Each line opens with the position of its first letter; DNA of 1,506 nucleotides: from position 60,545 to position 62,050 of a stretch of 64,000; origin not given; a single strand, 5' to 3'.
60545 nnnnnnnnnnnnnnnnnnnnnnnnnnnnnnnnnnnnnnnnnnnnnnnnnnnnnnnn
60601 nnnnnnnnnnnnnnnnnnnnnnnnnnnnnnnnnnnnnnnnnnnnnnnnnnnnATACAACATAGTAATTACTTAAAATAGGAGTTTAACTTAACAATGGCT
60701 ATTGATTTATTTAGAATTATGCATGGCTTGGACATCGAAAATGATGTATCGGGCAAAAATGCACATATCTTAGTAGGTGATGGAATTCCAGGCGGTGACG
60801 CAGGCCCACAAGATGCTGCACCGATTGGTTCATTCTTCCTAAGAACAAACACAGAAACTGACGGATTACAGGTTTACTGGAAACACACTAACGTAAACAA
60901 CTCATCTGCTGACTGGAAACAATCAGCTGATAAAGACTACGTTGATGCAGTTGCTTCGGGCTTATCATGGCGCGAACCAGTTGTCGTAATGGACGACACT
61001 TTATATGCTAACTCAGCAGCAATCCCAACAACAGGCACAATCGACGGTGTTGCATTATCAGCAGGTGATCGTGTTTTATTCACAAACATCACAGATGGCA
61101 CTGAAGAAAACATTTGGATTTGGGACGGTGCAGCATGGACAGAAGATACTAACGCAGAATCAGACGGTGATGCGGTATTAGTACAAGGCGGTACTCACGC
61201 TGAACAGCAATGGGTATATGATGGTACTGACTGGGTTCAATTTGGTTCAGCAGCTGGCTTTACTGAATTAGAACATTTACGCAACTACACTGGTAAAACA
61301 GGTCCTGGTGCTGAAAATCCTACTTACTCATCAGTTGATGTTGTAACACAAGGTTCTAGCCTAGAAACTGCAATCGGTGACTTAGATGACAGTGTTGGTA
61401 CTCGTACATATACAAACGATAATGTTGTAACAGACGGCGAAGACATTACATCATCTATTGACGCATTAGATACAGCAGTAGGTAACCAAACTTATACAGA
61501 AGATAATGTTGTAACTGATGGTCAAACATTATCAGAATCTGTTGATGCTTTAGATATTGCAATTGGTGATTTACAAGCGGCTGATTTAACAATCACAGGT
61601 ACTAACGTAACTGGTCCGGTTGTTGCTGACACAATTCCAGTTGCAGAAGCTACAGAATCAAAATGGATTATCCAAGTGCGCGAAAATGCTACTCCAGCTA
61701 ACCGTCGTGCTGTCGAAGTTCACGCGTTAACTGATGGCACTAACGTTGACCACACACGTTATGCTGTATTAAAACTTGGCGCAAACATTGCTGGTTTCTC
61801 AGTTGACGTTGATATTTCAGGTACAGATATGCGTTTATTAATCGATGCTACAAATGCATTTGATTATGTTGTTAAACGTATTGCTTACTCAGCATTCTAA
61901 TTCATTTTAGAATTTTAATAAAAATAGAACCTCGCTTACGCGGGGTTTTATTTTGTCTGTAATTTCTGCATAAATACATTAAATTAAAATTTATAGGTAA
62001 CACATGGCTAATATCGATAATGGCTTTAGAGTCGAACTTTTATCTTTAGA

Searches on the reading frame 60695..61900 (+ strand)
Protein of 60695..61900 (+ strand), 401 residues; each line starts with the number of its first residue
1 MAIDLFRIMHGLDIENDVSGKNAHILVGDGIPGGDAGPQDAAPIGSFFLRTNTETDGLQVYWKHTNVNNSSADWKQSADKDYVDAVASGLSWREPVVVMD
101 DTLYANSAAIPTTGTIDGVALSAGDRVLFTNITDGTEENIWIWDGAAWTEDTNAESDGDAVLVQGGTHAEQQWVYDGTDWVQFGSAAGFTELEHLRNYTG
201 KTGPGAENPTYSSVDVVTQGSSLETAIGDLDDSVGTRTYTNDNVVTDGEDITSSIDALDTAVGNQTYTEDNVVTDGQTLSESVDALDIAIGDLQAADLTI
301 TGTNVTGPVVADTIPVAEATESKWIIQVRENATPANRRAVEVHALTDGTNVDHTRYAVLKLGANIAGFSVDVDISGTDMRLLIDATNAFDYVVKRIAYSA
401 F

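Call 9: search_protein_families(library=phrogs, proteins=[window:60695-61900:+])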
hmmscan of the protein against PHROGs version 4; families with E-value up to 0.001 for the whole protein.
window:60695-61900:+ (401 aa): 4 families
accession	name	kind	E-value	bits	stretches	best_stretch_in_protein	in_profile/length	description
phrog_2647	-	head and packaging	3.5e-14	53.6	1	63-175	85-205/336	head decoration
phrog_27782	-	unknown function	5.9e-05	22.9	1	67-251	140-324/644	-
phrog_24595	-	head and packaging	0.00029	21.3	0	77-175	28-129/325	virion structural protein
phrog_17264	-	unknown function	0.00047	20.9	0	114-186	15-92/147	-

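Call 36: find_encoding_contigs(protein=window:60695-61900:+, flank=10000, max_places=6)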
Protein window:60695-61900:+ (401 aa): 2 contigs read that carry it; 2 places shown.
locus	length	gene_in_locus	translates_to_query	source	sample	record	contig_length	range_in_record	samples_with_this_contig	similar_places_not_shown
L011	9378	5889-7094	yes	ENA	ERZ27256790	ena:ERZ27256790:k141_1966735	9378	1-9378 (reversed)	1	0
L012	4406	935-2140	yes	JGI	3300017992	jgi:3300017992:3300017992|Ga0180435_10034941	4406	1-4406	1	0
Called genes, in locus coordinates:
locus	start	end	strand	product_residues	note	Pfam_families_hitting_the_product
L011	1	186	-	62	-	?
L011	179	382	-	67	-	-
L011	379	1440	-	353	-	PF09511:RNA_lig_T4_1, PF20819:T4_Rnl1_C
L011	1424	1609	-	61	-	-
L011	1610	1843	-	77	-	-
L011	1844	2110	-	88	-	-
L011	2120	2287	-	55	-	-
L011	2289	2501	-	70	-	-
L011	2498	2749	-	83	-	-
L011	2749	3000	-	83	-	-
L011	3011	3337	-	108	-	-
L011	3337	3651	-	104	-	-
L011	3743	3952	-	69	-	-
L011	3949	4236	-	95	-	-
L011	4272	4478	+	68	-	PF09723:Zn_ribbon_8 (weak)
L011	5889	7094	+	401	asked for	-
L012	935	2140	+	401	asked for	-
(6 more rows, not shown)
